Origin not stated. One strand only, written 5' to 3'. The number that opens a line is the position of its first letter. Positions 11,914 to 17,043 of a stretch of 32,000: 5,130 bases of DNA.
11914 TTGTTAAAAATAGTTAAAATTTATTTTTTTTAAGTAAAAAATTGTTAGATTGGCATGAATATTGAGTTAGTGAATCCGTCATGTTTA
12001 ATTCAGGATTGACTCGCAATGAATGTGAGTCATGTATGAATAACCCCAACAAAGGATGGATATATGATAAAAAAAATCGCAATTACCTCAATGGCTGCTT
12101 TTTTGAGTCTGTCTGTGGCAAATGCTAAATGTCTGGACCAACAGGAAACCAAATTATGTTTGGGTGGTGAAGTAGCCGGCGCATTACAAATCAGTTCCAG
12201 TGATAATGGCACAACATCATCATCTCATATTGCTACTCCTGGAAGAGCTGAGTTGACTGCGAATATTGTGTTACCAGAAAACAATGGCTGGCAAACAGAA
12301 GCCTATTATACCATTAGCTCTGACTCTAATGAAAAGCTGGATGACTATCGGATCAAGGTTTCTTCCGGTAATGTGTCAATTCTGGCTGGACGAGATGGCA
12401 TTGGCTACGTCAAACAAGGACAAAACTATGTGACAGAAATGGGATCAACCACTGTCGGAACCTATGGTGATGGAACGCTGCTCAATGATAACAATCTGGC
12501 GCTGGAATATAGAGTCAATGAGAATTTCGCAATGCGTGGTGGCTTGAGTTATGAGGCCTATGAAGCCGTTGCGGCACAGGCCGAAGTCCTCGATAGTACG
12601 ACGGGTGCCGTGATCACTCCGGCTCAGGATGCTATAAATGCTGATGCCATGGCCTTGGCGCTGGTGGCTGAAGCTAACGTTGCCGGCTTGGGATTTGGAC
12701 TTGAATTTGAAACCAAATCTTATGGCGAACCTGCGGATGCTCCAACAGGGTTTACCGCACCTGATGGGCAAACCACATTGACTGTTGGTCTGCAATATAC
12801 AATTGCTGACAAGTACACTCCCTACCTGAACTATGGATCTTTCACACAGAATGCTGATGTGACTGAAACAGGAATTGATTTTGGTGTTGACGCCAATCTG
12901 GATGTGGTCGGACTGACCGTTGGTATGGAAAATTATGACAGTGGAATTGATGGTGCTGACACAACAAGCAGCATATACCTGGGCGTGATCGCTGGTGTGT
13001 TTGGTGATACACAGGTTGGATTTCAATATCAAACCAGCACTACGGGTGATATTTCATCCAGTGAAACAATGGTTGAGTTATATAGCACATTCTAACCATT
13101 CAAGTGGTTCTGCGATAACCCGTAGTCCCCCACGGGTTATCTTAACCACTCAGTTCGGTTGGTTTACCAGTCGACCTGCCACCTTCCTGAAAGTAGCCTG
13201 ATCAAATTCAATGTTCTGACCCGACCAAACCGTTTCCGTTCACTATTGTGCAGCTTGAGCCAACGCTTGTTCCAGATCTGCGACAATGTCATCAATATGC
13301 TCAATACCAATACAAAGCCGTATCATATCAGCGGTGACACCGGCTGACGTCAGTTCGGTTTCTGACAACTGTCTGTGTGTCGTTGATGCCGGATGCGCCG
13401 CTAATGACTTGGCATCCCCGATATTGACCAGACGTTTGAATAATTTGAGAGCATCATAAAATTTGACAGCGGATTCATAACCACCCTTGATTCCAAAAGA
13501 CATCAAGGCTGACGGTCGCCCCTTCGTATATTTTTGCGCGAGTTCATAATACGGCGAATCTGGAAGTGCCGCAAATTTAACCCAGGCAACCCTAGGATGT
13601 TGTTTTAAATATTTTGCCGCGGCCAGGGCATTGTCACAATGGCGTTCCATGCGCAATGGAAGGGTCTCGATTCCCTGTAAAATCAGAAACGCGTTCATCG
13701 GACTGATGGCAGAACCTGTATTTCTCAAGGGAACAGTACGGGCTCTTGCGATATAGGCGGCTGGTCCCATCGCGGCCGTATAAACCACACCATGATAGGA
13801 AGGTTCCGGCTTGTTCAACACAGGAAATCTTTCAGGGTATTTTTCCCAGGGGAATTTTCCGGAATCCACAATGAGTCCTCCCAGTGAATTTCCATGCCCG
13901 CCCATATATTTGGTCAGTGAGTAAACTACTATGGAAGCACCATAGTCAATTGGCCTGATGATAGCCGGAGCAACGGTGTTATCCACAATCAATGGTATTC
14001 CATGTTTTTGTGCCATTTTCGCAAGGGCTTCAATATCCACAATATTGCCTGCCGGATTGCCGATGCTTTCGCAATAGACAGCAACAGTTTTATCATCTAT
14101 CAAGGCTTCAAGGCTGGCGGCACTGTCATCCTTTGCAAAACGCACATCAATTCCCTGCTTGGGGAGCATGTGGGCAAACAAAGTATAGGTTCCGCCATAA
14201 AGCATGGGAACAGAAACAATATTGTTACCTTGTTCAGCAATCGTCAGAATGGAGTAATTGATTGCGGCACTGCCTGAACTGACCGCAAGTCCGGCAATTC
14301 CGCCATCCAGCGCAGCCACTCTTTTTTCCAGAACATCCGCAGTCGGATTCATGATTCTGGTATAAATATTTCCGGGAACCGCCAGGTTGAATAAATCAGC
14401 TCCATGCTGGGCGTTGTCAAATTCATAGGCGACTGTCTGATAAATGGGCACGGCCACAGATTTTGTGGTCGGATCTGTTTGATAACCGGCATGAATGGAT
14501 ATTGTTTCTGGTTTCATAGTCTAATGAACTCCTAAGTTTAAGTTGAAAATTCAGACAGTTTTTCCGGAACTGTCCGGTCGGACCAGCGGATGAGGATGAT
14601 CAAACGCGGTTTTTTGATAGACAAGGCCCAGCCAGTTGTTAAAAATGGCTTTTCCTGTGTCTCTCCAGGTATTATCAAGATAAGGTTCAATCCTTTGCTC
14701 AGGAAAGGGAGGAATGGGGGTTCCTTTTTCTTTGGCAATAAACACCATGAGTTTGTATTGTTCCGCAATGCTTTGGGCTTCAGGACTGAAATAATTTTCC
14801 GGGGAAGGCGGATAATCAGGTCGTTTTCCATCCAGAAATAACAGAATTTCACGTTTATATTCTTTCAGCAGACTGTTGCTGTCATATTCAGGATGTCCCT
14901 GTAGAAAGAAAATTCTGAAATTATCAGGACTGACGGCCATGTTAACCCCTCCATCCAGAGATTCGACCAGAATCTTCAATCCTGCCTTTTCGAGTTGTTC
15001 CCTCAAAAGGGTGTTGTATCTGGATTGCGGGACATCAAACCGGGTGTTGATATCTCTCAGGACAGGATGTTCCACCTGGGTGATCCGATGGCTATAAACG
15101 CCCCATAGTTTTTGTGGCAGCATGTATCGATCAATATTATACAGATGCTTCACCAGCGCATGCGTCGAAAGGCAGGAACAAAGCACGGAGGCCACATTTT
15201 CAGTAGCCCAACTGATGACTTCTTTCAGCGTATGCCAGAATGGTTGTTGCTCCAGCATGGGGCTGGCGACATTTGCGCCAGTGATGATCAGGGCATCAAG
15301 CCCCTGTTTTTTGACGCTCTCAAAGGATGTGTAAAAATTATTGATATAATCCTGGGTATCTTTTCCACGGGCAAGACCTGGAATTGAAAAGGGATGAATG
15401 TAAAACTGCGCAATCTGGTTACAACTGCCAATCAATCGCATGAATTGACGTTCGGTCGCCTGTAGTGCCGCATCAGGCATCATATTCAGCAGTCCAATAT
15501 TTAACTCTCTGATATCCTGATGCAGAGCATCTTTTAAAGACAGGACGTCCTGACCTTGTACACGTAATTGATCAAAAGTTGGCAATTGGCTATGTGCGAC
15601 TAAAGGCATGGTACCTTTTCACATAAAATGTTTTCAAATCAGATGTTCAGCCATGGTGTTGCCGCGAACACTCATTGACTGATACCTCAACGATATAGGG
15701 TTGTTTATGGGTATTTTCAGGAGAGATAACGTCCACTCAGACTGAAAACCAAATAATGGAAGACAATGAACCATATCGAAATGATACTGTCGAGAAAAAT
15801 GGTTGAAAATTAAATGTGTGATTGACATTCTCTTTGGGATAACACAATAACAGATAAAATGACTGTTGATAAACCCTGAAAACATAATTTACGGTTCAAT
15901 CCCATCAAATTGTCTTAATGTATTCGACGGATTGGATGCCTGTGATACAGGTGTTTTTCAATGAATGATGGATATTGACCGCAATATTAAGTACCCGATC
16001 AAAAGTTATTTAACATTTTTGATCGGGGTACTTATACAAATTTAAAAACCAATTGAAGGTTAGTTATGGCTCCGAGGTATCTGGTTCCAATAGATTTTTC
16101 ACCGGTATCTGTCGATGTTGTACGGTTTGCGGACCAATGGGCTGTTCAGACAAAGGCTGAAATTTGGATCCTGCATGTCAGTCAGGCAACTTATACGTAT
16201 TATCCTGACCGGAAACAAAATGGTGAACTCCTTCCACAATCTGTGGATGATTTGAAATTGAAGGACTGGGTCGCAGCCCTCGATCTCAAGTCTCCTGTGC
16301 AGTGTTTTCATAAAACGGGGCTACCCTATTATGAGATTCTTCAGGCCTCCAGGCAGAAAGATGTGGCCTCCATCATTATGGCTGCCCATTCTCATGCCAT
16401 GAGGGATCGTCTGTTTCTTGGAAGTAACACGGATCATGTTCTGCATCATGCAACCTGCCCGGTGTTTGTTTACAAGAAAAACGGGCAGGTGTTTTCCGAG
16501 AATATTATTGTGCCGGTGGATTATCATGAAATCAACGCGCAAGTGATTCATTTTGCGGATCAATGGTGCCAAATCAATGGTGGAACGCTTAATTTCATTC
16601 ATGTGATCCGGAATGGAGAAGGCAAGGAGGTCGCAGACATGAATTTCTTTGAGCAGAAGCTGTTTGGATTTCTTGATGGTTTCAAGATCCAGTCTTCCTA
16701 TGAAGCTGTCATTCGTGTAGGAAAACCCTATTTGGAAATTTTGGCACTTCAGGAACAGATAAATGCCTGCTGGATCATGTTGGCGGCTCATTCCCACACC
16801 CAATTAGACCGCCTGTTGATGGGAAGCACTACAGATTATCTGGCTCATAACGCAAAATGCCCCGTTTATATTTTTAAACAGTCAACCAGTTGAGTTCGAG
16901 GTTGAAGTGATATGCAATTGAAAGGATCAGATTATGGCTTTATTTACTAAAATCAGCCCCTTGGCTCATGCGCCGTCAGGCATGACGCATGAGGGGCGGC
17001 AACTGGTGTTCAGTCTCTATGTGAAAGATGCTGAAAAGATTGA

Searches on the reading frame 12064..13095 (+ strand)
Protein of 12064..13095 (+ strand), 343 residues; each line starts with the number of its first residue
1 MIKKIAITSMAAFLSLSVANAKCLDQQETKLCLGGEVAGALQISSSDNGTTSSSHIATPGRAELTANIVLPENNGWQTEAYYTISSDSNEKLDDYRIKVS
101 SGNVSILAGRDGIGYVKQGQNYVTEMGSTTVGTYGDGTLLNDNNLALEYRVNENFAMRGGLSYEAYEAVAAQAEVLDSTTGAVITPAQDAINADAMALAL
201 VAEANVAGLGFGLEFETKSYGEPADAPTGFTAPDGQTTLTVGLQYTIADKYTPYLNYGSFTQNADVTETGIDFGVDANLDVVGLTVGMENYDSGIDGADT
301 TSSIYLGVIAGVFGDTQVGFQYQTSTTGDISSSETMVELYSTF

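Call 21: search_protein_families(library=pfam, proteins=[window:12064-13095:+], max_evalue=0.001)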
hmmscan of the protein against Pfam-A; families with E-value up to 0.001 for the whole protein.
window:12064-13095:+ (343 aa): 0 families

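Call 69: search_protein_families(library=pfam, proteins=[window:12064-13095:+], max_evalue=1)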
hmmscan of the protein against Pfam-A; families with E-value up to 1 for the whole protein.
window:12064-13095:+ (343 aa): 1 family
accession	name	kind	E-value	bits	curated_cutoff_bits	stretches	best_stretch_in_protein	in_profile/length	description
PF03895.21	YadA_anchor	-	0.047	14.2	22.7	0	146-166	27-47/60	YadA-like membrane anchor domain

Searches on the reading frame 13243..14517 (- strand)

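Call 21: search_protein_families(library=pfam, proteins=[window:13243-14517:-], max_evalue=0.001)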
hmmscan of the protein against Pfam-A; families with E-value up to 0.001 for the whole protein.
window:13243-14517:- (424 aa): 4 families
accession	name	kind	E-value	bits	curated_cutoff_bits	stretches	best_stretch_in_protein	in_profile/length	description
PF01053.26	Cys_Met_Meta_PP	-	4.3e-126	420.9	27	1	4-419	1-380/381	Cys/Met metabolism PLP-dependent enzyme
PF00155.27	Aminotran_1_2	-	8.9e-08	32.1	19.7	1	61-218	45-234/361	Aminotransferase class I and II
PF01041.23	DegT_DnrJ_EryC1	-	6.1e-07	29.4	19.8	1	57-180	23-146/360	DegT/DnrJ/EryC1/StrS aminotransferase family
PF00266.25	Aminotran_5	-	1.5e-05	24.6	21.5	1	80-206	68-204/371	Aminotransferase class-V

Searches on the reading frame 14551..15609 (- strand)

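Call 21: search_protein_families(library=pfam, proteins=[window:14551-15609:-], max_evalue=0.001)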
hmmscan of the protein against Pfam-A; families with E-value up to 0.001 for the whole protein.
window:14551-15609:- (352 aa): 2 families
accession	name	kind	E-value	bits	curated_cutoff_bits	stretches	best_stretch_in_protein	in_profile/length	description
PF04204.22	HTS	-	6.7e-84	281.8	27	1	2-336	1-298/298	Homoserine O-succinyltransferase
PF00117.34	GATase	-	0.00033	20.8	22.8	1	125-246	58-177/190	Glutamine amidotransferase class-I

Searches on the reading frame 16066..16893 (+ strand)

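Call 22: search_protein_families(library=pfam, proteins=[window:16066-16893:+], max_evalue=0.001)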
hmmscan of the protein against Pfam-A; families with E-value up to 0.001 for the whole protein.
window:16066-16893:+ (275 aa): 1 family
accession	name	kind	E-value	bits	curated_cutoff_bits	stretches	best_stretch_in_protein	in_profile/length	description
PF00582.32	Usp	-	1.9e-38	132.6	24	2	4-137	4-141/141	Universal stress protein family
